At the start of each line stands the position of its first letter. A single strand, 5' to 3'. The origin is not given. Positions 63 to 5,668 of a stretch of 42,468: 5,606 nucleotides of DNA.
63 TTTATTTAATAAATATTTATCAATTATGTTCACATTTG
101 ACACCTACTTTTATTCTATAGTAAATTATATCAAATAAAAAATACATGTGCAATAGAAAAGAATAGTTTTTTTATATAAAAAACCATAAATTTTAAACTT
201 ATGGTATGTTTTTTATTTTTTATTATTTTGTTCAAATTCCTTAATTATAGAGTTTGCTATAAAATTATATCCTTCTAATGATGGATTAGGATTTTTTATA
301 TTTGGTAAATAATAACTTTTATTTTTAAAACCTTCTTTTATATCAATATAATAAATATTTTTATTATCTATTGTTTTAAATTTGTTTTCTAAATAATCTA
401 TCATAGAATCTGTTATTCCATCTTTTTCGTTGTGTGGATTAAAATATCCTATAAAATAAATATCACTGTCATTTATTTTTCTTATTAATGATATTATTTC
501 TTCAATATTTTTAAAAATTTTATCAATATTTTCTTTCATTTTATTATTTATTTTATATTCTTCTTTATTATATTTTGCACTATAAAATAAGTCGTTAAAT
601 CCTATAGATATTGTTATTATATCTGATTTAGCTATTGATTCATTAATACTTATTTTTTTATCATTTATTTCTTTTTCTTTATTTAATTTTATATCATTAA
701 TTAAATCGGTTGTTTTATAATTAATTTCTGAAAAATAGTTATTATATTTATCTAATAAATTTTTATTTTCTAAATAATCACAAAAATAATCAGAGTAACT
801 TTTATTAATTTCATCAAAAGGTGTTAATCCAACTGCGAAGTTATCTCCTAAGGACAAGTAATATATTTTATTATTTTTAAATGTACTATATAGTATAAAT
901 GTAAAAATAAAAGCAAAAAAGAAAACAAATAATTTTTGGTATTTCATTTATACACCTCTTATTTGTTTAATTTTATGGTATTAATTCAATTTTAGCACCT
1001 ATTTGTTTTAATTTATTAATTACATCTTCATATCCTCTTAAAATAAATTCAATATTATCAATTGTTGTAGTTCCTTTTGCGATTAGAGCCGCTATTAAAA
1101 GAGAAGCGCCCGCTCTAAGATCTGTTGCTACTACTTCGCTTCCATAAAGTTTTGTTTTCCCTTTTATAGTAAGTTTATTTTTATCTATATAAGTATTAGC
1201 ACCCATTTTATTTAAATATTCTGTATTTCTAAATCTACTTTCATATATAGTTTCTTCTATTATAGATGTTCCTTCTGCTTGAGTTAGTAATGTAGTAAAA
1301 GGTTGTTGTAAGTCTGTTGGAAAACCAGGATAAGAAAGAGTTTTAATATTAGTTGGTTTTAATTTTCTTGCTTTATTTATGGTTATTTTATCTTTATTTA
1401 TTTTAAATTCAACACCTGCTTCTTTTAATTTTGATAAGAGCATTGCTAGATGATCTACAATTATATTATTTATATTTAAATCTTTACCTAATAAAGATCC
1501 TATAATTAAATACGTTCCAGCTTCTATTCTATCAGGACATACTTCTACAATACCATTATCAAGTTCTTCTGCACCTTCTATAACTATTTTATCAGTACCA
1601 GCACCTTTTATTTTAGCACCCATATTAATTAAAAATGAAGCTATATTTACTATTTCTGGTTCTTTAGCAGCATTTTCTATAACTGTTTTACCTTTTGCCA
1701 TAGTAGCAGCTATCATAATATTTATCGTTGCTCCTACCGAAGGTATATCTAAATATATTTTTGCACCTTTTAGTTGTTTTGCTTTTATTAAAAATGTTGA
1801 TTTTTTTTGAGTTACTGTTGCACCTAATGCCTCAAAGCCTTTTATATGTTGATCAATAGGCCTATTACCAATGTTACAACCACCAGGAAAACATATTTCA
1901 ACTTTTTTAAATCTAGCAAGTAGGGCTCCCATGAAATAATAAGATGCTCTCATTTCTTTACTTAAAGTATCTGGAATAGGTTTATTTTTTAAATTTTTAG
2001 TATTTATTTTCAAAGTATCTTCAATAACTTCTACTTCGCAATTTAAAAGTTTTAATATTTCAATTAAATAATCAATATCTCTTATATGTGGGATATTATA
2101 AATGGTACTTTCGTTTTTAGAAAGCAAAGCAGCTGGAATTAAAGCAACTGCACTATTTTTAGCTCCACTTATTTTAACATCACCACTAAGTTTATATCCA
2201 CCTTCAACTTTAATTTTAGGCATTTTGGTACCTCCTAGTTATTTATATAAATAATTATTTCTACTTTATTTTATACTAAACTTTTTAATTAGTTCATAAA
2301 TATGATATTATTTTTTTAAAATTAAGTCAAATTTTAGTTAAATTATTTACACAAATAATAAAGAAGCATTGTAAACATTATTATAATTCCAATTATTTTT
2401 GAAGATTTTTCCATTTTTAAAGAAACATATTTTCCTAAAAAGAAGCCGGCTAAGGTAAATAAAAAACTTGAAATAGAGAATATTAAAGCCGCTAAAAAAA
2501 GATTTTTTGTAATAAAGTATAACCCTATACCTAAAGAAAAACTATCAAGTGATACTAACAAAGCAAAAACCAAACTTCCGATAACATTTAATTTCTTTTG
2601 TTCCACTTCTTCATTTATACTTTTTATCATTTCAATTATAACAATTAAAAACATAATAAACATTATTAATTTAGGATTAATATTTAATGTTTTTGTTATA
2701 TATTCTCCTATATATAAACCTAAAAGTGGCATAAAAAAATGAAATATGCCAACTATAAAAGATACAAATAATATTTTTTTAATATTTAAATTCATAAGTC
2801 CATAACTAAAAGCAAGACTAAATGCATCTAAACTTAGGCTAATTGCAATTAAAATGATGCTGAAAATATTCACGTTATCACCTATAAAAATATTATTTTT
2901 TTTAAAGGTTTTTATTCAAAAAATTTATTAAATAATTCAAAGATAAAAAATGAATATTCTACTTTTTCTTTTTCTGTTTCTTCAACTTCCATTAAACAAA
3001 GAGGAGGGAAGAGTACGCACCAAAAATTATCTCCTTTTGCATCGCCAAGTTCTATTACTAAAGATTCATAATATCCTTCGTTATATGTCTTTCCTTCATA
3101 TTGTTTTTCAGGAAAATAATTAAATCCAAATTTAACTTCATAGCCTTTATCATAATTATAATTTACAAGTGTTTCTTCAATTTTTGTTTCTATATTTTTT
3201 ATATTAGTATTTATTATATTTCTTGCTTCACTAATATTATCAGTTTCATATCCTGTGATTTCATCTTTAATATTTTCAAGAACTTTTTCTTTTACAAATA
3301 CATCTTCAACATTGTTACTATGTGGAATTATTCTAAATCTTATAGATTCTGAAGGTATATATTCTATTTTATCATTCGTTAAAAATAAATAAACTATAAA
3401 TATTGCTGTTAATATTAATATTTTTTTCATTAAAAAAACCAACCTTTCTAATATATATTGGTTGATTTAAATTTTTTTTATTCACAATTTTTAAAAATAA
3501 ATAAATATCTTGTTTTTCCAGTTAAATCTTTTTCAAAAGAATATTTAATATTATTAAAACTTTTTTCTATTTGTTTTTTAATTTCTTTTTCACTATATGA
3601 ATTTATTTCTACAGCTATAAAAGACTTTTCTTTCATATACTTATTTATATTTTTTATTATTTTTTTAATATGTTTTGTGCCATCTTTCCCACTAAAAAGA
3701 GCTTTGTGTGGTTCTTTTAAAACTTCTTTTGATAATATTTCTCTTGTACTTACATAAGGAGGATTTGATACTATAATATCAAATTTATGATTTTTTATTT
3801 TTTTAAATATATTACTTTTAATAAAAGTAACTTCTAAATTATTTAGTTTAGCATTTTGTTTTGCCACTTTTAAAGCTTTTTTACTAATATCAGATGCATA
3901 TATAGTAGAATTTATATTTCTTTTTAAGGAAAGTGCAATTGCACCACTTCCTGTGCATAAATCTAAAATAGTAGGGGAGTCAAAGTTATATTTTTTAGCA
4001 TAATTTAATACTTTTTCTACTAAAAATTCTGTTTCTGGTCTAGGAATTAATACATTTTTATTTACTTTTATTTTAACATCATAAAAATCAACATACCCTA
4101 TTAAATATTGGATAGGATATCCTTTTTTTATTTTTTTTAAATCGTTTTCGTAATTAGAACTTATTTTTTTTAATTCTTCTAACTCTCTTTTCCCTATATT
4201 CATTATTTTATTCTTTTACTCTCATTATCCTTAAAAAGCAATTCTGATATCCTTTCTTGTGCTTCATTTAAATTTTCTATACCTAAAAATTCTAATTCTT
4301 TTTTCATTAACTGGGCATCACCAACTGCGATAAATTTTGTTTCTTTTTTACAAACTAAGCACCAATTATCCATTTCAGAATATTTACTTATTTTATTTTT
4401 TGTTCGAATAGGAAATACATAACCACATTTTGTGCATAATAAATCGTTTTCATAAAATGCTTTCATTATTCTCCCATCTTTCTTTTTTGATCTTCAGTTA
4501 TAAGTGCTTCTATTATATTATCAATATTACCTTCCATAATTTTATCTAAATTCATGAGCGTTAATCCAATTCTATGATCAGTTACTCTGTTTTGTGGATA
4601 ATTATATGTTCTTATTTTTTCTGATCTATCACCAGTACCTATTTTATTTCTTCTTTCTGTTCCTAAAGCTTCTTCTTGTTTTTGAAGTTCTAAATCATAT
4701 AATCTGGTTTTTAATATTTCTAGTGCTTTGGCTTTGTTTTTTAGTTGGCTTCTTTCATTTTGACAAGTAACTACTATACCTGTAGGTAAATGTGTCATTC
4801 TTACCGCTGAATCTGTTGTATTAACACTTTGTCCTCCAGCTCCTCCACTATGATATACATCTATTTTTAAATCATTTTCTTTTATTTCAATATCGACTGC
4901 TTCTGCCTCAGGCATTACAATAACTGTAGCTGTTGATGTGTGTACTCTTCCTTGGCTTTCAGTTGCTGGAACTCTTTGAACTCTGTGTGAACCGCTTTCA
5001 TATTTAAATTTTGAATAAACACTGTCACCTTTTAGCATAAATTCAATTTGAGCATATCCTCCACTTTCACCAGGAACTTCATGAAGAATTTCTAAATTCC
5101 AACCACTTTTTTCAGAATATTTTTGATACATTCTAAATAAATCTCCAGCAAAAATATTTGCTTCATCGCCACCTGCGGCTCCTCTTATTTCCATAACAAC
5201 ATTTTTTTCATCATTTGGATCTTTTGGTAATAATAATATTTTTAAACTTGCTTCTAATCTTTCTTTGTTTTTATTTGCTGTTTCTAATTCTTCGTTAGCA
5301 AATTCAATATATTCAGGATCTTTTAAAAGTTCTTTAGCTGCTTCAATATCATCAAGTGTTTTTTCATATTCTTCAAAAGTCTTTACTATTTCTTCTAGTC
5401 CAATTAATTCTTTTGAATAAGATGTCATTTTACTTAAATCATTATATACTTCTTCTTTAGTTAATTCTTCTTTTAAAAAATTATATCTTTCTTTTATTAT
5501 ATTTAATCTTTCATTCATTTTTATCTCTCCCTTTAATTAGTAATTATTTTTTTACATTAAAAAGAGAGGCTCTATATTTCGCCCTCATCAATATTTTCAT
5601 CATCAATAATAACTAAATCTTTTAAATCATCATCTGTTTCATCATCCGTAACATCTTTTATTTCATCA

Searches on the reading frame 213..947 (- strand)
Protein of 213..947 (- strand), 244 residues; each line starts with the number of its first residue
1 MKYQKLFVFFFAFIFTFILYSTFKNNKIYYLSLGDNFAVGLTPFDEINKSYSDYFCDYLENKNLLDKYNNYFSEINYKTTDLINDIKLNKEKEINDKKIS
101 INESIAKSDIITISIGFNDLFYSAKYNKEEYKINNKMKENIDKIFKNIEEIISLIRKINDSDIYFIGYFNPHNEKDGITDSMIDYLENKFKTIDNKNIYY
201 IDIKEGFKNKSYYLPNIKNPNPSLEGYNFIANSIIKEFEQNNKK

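Call 8: search_protein_families(library=pfam, proteins=[window:213-947:-])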
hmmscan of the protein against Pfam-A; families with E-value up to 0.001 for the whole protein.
window:213-947:- (244 aa): 2 families
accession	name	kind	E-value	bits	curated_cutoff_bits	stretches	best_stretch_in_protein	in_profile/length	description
PF00657.28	Lipase_GDSL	-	2.7e-10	41.2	23.6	1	48-233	19-207/208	GDSL-like Lipase/Acylhydrolase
PF13472.12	Lipase_GDSL_2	-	5.8e-07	30.6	32.9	1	33-216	2-162/178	GDSL-like Lipase/Acylhydrolase family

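Call 69: find_encoding_contigs(protein=window:213-947:-, flank=10000, max_places=3)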
Protein window:213-947:- (244 aa): 7 contigs read that carry it; 3 places shown.
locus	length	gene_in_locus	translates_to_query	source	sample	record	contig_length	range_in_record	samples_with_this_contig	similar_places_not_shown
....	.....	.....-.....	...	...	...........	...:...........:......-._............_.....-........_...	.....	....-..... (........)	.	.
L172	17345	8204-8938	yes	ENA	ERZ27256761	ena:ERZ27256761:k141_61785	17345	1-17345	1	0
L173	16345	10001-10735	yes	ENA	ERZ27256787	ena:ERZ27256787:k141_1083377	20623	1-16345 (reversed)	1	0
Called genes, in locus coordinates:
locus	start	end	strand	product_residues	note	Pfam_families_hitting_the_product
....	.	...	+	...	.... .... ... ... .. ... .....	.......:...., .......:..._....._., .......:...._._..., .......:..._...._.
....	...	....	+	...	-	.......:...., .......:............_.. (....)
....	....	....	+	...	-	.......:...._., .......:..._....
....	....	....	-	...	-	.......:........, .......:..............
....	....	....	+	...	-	-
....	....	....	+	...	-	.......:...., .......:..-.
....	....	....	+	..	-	-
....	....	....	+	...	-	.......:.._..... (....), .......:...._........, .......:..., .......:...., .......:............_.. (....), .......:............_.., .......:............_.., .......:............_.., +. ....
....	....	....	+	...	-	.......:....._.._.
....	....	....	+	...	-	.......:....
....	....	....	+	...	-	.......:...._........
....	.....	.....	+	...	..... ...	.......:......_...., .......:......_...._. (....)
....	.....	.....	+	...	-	-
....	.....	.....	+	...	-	-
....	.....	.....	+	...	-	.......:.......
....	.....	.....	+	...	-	-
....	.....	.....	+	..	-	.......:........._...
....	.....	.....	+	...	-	-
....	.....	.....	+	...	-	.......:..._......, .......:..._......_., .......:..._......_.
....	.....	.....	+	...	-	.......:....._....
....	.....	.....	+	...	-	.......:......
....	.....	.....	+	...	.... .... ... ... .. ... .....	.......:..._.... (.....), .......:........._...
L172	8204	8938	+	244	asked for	PF00657:Lipase_GDSL, PF13472:Lipase_GDSL_2 (weak)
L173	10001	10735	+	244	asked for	PF00657:Lipase_GDSL, PF13472:Lipase_GDSL_2 (weak)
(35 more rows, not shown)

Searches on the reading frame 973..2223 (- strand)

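Call 8: search_protein_families(library=pfam, proteins=[window:973-2223:-])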
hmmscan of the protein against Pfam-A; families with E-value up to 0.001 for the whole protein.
window:973-2223:- (416 aa): 1 family
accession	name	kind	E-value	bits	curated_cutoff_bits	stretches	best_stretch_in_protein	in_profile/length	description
PF00275.25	EPSP_synthase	-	2.7e-94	316.7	22.8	1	7-405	2-417/417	EPSP synthase (3-phosphoshikimate 1-carboxyvinyltransferase)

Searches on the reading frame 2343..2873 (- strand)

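Call 8: search_protein_families(library=pfam, proteins=[window:2343-2873:-])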
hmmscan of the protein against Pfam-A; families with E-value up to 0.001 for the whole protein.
window:2343-2873:- (176 aa): 1 family
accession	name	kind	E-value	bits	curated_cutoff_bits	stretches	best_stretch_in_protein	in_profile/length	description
PF02659.21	Mntp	-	2.5e-25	89.5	24.4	1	29-169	2-147/152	Putative manganese efflux pump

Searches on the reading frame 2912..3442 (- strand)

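Call 8: search_protein_families(library=pfam, proteins=[window:2912-3442:-])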
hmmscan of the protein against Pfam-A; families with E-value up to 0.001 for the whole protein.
window:2912-3442:- (176 aa): 1 family
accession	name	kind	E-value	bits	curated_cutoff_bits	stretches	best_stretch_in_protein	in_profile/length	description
PF09551.15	Spore_II_R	-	8.3e-32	110.8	25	1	32-154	3-127/128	Stage II sporulation protein R (spore_II_R)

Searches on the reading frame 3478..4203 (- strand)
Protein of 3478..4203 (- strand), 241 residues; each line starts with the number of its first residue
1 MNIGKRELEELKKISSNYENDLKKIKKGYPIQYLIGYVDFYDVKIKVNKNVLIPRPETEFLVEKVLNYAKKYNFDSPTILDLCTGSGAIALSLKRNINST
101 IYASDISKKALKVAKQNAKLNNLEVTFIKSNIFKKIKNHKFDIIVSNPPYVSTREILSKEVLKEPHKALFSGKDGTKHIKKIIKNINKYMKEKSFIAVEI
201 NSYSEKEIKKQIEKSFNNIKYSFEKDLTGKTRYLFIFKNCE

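Call 8: search_protein_families(library=pfam, proteins=[window:3478-4203:-])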
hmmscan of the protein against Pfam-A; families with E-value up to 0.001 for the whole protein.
window:3478-4203:- (241 aa): 18 families
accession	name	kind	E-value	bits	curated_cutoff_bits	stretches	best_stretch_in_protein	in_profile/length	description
PF05175.20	MTS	-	7.1e-18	65.3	23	1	68-166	30-127/170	Methyltransferase small domain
PF13847.12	Methyltransf_31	-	9.9e-16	58.2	27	1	78-220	6-130/145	Methyltransferase domain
PF13649.12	Methyltransf_25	-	1.1e-11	45.7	27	1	79-164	1-88/97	Methyltransferase domain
PF06325.19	PrmA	-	3.8e-11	43.4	22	1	74-147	160-233/296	Ribosomal protein L11 methyltransferase (PrmA)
PF03602.21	Cons_hypoth95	-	2.4e-10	40.8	24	1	55-191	22-170/182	Conserved hypothetical protein 95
PF08241.18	Methyltransf_11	-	1.3e-08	35.8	21.2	1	80-147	1-67/95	Methyltransferase domain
PF07669.17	Eco57I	-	1.7e-07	31.9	25.3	1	95-166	32-94/171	Eco57I restriction-modification methylase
PF01170.24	UPF0020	-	1.5e-06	28.5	22.3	1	97-151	75-132/197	RMKL-like, methyltransferase domain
PF02384.22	N6_Mtase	-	5e-06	26.5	20.4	1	75-153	46-138/311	N-6 DNA Methylase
PF00145.23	DNA_methylase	-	7e-06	26.1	22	1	78-149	2-70/324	C-5 cytosine-specific DNA methylase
PF09445.16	Methyltransf_15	-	8.1e-06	26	22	1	78-149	3-80/165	RNA cap guanine-N2 methyltransferase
PF11599.14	AviRa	-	3.5e-05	23.8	25.7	0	62-120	39-99/232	RRNA methyltransferase AviRa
PF01209.24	Ubie_methyltran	-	3.6e-05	23.7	20.1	1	77-143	49-119/233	ubiE/COQ5 methyltransferase family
PF12847.13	Methyltransf_18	-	3.9e-05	24.1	27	1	76-145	15-87/151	Methyltransferase domain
PF02475.24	TRM5-TYW2_MTfase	-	5.4e-05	23.6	28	1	76-150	37-114/164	TRM5/TYW2 methyltransferase domain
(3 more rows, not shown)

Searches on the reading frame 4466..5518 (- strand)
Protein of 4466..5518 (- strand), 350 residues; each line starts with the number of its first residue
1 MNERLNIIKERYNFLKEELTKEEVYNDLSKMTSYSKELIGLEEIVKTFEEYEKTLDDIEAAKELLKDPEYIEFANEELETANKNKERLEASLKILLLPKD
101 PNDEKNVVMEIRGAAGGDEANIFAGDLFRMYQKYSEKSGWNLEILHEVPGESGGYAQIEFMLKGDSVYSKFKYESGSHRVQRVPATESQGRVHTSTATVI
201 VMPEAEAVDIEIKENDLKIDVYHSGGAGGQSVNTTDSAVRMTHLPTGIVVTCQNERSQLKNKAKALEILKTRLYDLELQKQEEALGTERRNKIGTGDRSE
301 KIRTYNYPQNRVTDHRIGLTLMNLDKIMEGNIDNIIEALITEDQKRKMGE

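Call 8: search_protein_families(library=pfam, proteins=[window:4466-5518:-])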
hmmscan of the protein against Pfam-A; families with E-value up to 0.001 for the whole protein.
window:4466-5518:- (350 aa): 2 families
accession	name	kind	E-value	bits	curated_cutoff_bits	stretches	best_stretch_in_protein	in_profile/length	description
PF03462.23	PCRF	-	1.4e-69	234.2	24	1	8-199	1-194/194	PCRF domain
PF00472.26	RF-1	-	1.1e-43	148.3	35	1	207-316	2-116/116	RF-1 domain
